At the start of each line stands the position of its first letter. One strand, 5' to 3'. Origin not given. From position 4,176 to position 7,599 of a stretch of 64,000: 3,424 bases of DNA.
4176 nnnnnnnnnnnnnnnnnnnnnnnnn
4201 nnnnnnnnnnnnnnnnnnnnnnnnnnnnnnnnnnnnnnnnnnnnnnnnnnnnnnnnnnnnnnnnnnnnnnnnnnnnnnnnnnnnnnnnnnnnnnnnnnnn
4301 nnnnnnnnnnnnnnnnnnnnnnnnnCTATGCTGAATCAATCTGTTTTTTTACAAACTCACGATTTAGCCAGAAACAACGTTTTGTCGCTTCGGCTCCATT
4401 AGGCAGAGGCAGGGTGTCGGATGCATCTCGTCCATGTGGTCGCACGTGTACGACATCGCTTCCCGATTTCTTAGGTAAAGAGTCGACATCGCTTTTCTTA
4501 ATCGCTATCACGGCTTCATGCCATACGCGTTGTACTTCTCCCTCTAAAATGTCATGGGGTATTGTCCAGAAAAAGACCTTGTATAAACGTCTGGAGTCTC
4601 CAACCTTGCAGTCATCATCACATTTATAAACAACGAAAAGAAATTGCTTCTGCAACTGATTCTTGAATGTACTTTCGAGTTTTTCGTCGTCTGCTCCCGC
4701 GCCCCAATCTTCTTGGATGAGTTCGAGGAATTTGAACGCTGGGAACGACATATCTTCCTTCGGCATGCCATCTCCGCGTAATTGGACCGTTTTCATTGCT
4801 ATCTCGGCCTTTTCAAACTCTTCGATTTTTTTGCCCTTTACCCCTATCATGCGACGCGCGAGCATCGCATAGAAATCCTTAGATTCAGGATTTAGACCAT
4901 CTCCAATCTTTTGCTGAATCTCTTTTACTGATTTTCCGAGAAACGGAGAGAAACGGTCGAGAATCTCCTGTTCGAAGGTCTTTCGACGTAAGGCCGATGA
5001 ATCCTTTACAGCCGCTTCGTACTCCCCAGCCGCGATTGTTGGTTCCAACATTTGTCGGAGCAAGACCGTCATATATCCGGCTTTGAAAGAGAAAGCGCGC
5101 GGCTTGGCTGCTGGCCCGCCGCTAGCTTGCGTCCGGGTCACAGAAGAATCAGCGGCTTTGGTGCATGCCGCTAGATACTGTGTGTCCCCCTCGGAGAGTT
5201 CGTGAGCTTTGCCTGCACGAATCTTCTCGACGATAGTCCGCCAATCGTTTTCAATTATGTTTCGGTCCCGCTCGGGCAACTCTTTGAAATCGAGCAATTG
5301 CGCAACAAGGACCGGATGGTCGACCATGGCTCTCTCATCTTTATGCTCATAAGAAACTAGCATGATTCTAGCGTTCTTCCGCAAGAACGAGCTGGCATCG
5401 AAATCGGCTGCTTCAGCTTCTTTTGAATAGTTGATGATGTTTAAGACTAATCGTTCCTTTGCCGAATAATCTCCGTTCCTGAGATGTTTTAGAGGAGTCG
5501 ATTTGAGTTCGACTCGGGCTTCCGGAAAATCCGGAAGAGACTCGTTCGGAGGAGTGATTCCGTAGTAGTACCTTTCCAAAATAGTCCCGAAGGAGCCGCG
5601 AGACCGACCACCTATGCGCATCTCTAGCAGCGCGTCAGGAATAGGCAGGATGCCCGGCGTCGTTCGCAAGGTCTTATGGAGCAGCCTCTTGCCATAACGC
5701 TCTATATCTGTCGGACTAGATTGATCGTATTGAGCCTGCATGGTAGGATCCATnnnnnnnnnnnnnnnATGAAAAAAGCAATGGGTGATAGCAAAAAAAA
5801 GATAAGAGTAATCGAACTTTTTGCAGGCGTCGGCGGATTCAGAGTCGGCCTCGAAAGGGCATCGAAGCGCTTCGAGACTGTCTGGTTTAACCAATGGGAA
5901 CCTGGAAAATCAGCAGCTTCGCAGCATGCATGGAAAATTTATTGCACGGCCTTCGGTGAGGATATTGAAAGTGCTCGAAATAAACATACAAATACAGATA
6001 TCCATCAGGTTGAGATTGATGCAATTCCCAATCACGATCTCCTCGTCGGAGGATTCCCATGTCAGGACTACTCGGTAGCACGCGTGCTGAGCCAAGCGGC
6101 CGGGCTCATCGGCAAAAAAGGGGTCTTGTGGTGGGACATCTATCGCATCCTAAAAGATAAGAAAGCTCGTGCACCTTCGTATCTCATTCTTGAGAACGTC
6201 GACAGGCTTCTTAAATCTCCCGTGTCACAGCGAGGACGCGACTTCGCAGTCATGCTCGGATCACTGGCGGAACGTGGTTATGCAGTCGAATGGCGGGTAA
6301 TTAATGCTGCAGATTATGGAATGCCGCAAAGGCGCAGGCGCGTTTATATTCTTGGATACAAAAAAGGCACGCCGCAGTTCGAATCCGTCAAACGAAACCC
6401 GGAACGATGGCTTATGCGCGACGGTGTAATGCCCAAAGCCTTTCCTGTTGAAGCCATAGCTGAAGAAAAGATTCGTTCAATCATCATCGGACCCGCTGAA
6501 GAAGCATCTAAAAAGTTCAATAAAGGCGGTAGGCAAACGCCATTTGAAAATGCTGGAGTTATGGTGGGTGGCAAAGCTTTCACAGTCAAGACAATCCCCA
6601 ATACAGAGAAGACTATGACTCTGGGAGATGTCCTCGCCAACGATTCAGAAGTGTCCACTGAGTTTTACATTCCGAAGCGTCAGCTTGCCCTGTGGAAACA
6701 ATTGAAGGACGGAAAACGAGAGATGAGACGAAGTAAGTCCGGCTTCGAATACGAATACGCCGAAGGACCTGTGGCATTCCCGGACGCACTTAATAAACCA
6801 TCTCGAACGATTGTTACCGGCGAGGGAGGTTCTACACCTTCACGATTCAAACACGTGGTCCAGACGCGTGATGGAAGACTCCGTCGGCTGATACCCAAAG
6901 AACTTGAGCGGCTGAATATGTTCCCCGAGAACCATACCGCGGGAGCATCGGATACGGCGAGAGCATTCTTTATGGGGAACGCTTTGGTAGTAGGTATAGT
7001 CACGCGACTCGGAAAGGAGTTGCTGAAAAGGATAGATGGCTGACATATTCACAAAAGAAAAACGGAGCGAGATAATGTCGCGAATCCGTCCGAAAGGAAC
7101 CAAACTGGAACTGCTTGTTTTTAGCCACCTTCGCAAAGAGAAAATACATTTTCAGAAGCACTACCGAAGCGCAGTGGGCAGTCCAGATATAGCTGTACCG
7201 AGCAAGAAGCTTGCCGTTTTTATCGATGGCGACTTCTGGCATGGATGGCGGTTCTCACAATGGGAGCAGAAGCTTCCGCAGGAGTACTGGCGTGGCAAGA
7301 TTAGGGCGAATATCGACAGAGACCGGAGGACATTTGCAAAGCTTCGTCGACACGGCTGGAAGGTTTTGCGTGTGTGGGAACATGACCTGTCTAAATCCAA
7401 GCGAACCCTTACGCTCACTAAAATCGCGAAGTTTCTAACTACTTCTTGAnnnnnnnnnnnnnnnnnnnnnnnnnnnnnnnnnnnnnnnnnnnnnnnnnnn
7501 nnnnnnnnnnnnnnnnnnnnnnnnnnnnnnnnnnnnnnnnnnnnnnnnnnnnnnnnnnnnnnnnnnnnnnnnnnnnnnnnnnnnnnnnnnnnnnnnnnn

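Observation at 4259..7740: Sau3AI/MutH-family restriction enzyme + C5-cytosine methyltransferase + Vsr cassette immediately 3' of tRNA-His, with a possible decayed tRNA-derived direct repeat at the far border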

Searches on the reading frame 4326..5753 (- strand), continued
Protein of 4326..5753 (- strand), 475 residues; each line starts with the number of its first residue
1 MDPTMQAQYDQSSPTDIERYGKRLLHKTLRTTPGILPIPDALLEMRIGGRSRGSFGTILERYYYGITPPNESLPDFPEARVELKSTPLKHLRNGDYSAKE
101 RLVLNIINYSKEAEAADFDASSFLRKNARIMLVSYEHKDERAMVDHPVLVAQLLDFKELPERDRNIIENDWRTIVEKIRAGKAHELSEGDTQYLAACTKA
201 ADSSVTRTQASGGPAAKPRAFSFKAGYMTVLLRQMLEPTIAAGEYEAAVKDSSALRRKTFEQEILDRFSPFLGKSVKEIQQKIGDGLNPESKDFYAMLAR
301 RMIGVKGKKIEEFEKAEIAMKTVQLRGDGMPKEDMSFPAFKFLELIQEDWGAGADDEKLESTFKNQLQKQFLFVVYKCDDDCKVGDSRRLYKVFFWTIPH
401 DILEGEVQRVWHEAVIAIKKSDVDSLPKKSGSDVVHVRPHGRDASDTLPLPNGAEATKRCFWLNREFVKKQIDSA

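Call 38: find_related_loci(query=window:4326-5741:-, collection=metagenome_contigs, flank=8000)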
Query window:4326-5741:- (471 aa) in metagenome_contigs; peptide patterns used: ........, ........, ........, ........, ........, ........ (x = any residue, [..] = any of these).
600 stretches matched a pattern (row limit reached: there are more); 74 encode a relative of the query (tblastn E <= 1e-3); 74 distinct loci.
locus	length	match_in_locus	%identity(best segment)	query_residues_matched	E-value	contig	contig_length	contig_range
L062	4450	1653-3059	69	1-469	0e+0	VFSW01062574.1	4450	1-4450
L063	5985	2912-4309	66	1-468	0e+0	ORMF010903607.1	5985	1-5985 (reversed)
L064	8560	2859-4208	43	5-468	2e-117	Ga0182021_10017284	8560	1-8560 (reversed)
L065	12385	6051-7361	43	5-469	9e-113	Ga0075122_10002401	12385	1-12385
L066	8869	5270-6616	43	1-468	2e-110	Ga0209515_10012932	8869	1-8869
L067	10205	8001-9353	42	1-470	1e-109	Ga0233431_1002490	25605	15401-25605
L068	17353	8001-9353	42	1-470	5e-109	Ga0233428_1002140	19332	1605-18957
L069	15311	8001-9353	42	1-470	5e-109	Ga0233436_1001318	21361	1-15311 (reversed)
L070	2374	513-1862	42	1-469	1e-113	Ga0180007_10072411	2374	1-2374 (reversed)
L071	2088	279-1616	42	4-468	1e-113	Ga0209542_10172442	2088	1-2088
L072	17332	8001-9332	43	4-464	8e-104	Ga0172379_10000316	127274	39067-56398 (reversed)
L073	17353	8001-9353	39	1-469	1e-102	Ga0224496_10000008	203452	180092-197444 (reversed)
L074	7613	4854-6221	40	6-468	5e-102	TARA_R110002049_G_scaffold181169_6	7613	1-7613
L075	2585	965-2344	40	2-468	1e-105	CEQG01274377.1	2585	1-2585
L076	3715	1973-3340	40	6-468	6e-103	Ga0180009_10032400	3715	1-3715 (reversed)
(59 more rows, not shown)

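Call 75: search_protein_families(library=pfam, proteins=[P0041], max_evalue=0.001)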
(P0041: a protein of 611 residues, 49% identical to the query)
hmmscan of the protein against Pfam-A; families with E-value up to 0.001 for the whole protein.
P0041 (611 aa): 2 families
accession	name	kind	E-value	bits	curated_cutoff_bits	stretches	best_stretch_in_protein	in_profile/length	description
PF02976.21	MutH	-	9.9e-29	99.7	23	1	60-163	3-103/103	DNA mismatch repair enzyme MutH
PF00717.28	Peptidase_S24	-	1.6e-19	70.1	23.3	1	489-608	1-116/116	Peptidase S24-like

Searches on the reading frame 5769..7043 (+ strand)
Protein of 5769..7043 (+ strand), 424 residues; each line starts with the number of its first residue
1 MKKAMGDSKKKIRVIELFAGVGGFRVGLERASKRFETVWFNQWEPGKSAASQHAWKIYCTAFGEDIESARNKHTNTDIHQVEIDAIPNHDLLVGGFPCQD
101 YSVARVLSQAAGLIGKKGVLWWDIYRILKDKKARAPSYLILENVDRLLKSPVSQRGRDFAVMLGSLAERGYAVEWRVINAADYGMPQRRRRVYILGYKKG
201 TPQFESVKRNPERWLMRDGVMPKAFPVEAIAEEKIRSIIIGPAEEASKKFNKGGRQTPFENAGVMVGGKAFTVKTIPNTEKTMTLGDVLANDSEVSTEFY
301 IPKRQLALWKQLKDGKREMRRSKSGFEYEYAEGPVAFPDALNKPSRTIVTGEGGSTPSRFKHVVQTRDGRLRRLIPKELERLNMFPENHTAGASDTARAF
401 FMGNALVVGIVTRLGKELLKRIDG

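Call 7: search_protein_families(library=pfam, proteins=[window:5769-7043:+], max_evalue=0.01)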
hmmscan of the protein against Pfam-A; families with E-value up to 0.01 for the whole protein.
window:5769-7043:+ (424 aa): 1 family
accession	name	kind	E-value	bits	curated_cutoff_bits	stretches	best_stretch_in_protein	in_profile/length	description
PF00145.23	DNA_methylase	-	7.1e-62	210.1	22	1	12-419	1-323/324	C-5 cytosine-specific DNA methylase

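Call 8: search_protein_families(library=ncbifam, proteins=[window:5769-7043:+], max_evalue=0.01)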
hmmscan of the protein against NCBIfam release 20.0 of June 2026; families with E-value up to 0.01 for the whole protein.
window:5769-7043:+ (424 aa): 2 families
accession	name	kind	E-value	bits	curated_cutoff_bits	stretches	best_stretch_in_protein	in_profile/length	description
TIGR00675.1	dcm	superfamily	6.4e-69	233.1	100.65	1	14-418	1-329/329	DNA (cytosine-5-)-methyltransferase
NF007772.0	PRK10458.1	subfamily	1.1e-21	77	710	1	8-199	85-288/472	DNA cytosine methylase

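Call 63: search_dna_similar(query=window:5769-7043:+, collection=plasmids, mode=protein, max_rows=15)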
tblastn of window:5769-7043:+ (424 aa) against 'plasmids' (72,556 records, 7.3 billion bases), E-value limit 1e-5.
Records with a match: 4779; places in all: 5127; records where one place covers at least 80% of the query: 98.
Best place of each record, by identity: <60% 4779.
By first word of the organism name: Klebsiella 1669; Escherichia 947; Salmonella 528; Enterobacter 452; Citrobacter 197; Clostridium 129; Bacillus 72; Enterococcus 49; Raoultella 45; Acinetobacter 40; and 215 more.
By predicted mobility (MOB-suite, as given by PLSDB): conjugative 3165; non-mobilizable 955; mobilizable 659.
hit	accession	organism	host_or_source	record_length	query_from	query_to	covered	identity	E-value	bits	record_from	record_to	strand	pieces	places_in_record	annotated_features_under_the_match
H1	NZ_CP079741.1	Paraclostridium bifermentans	whole organism,soil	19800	10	419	97%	46.8%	2e-100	335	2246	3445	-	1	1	dcm: DNA (cytosine-5-)-methyltransferase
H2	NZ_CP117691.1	Priestia megaterium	ginseng,Single cell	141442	12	418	96%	46.8%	3e-97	325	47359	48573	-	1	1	dcm: DNA (cytosine-5-)-methyltransferase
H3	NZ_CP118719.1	Priestia aryabhattai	Pure isolate,Tap water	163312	12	418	96%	46.8%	5e-97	325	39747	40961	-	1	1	dcm: DNA (cytosine-5-)-methyltransferase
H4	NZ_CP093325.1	Bacillus sp. N5-665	whole organism,peat soil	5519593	12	420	96%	46.2%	1e-94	318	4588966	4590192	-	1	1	none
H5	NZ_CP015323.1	Priestia filamentosa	plant,Cell culture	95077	12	418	96%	46.3%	1e-97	327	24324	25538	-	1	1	dcm: DNA (cytosine-5-)-methyltransferase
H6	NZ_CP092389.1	Priestia megaterium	Bolboschoenus planiculmis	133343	12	418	96%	46.3%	6e-97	325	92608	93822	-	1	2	dcm: DNA (cytosine-5-)-methyltransferase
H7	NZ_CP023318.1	Priestia megaterium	Plant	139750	12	418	96%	46.3%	2e-95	320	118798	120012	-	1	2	dcm: DNA (cytosine-5-)-methyltransferase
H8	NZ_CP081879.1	Exiguobacterium acetylicum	Environment,soil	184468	7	415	96%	45.8%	4e-97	325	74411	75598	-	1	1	dcm: DNA (cytosine-5-)-methyltransferase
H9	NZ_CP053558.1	Exiguobacterium sp. Helios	-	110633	8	418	97%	45.0%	1e-95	321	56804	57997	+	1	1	dcm: DNA (cytosine-5-)-methyltransferase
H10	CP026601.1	Clostridiaceae bacterium 14S0207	Bos taurus,whole organsim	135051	14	418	96%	45.2%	1e-93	315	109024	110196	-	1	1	DNA (cytosine-5-)-methyltransferase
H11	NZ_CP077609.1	Clostridium tagluense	single colony,lamb meat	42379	14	418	96%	45.1%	2e-89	303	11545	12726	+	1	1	dcm: DNA (cytosine-5-)-methyltransferase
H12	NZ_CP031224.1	Psychrobacillus glaciei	single cell,Antarctic iceberg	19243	11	418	96%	44.4%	4e-93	313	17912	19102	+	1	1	dcm: DNA (cytosine-5-)-methyltransferase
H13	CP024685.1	Bacillus wiedmannii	cell culture,soil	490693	6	418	97%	43.7%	2e-89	303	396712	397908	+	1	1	DNA (cytosine-5-)-methyltransferase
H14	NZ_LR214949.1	Mesomycoplasma hyorhinis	Uninoculated HEP-2 tissue culture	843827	10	420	97%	43.6%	4e-90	305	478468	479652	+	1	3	dcm: DNA (cytosine-5-)-methyltransferase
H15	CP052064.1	Bacillus thuringiensis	soil sample,soil sample from Harissa ...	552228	6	420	98%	43.2%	7e-89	301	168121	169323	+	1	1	dcm: DNA (cytosine-5-)-methyltransferase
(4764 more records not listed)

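Call 64: get_annotated_region(hit=H1, flank=3500)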
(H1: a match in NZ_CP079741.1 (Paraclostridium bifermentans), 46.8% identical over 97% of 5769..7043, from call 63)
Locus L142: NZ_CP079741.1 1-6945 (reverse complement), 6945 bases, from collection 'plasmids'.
description: Paraclostridium bifermentans strain DSM 14991 plasmid unnamed4, complete sequence
organism: Paraclostridium bifermentans (NCBI taxid 1490)
taxonomy: Bacteria; Bacillota; Clostridia; Peptostreptococcales; Peptostreptococcaceae; Paraclostridium; Paraclostridium bifermentans
host: -; source: whole organism,soil; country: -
typing (MOB-suite, as given by PLSDB): non-mobilizable
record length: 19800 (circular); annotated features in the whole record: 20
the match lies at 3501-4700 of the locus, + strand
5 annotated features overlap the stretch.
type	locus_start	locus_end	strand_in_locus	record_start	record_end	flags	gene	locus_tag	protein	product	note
CDS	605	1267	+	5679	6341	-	-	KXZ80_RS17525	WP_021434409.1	N-acetylmuramoyl-L-alanine amidase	-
CDS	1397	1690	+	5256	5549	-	-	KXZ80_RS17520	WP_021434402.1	hypothetical protein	-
CDS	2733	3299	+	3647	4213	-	-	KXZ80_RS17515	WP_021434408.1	hypothetical protein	-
CDS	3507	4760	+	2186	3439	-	dcm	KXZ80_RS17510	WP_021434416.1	DNA (cytosine-5-)-methyltransferase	GO:0006304 - DNA modification [Evidence IEA]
CDS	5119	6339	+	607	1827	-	-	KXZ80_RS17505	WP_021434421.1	DNA sulfur modification protein DndB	-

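Call 65: get_annotated_region(hit=H14, flank=3500)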
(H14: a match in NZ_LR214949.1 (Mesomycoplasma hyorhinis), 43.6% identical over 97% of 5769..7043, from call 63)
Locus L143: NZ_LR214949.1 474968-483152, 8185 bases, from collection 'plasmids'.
description: Mesomycoplasma hyorhinis strain NCTC10121 plasmid 3
organism: Mesomycoplasma hyorhinis (NCBI taxid 2100)
taxonomy: Bacteria; Mycoplasmatota; ; Mycoplasmoidales; Metamycoplasmataceae; Mesomycoplasma; Mesomycoplasma hyorhinis
host: -; source: Uninoculated HEP-2 tissue culture; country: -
typing (MOB-suite, as given by PLSDB): non-mobilizable
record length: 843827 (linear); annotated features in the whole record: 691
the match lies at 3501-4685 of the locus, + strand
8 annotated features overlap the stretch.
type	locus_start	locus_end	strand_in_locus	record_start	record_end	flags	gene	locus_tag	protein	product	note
CDS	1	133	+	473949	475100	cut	-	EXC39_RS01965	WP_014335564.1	HAD family acid phosphatase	-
CDS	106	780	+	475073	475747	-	-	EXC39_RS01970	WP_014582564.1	uracil-DNA glycosylase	GO:0006284 - base-excision repair [Evidence IEA]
CDS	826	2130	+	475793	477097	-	-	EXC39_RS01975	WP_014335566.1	endonuclease/exonuclease/phosphatase family protein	-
CDS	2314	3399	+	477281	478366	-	-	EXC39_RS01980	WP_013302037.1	M42 family metallopeptidase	-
CDS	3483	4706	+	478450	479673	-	dcm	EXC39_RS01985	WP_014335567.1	DNA (cytosine-5-)-methyltransferase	GO:0006304 - DNA modification [Evidence IEA]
CDS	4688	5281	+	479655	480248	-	-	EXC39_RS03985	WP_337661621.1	MutH/Sau3AI family endonuclease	-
CDS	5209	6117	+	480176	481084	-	-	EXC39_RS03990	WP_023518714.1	Sau3AI family type II restriction endonuclease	-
CDS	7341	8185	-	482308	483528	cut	-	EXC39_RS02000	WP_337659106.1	restriction endonuclease subunit S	GO:0006304 - DNA modification [Evidence IEA]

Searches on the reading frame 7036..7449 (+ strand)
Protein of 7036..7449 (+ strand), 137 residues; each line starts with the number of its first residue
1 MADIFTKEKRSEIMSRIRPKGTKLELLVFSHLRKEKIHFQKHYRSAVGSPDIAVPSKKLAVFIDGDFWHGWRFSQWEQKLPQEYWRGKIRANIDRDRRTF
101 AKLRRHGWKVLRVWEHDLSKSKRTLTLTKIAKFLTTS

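Call 7: search_protein_families(library=pfam, proteins=[window:7036-7449:+], max_evalue=0.01)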
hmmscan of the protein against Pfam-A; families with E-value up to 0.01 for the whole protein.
window:7036-7449:+ (137 aa): 3 families
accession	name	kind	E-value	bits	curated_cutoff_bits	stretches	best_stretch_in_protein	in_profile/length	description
PF03852.21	Vsr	-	7.9e-21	74.1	27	1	2-72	1-71/74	DNA mismatch endonuclease Vsr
PF18741.7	MTES_1575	-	8.3e-08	32.7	38.2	1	28-123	5-86/96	REase_MTES_1575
PF04480.18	DUF559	-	0.0011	19.3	20.6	0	93-132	68-106/109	Protein of unknown function (DUF559)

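Call 8: search_protein_families(library=ncbifam, proteins=[window:7036-7449:+], max_evalue=0.01)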
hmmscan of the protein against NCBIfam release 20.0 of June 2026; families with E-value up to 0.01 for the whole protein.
window:7036-7449:+ (137 aa): 1 family
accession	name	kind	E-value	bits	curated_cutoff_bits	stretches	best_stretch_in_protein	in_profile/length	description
TIGR00632.1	vsr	subfamily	1e-31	109.7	97.85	1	1-117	1-119/119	DNA mismatch endonuclease Vsr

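Call 14: find_encoding_contigs(protein=window:7036-7449:+, flank=10000, max_places=10)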
Protein window:7036-7449:+ (137 aa): no gene with exactly this product is on record in the collection.

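Call 51: search_solved_structures(query=window:7036-7449:+, max_evalue=0.01, show_alignments=1)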
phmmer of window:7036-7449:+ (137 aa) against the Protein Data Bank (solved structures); distinct sequences matched with E-value up to 0.01: 3.
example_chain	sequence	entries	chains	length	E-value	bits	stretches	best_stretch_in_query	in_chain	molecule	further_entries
1cw0_A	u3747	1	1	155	1.7e-15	60.4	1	2-120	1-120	PROTEIN (DNA MISMATCH ENDONUCLEASE)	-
1vsr_A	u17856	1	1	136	1.5e-12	50.9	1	24-120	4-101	PROTEIN (VSR ENDONUCLEASE)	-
1odg_A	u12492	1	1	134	2.4e-12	50.2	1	32-120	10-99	DNA MISMATCH ENDONUCLEASE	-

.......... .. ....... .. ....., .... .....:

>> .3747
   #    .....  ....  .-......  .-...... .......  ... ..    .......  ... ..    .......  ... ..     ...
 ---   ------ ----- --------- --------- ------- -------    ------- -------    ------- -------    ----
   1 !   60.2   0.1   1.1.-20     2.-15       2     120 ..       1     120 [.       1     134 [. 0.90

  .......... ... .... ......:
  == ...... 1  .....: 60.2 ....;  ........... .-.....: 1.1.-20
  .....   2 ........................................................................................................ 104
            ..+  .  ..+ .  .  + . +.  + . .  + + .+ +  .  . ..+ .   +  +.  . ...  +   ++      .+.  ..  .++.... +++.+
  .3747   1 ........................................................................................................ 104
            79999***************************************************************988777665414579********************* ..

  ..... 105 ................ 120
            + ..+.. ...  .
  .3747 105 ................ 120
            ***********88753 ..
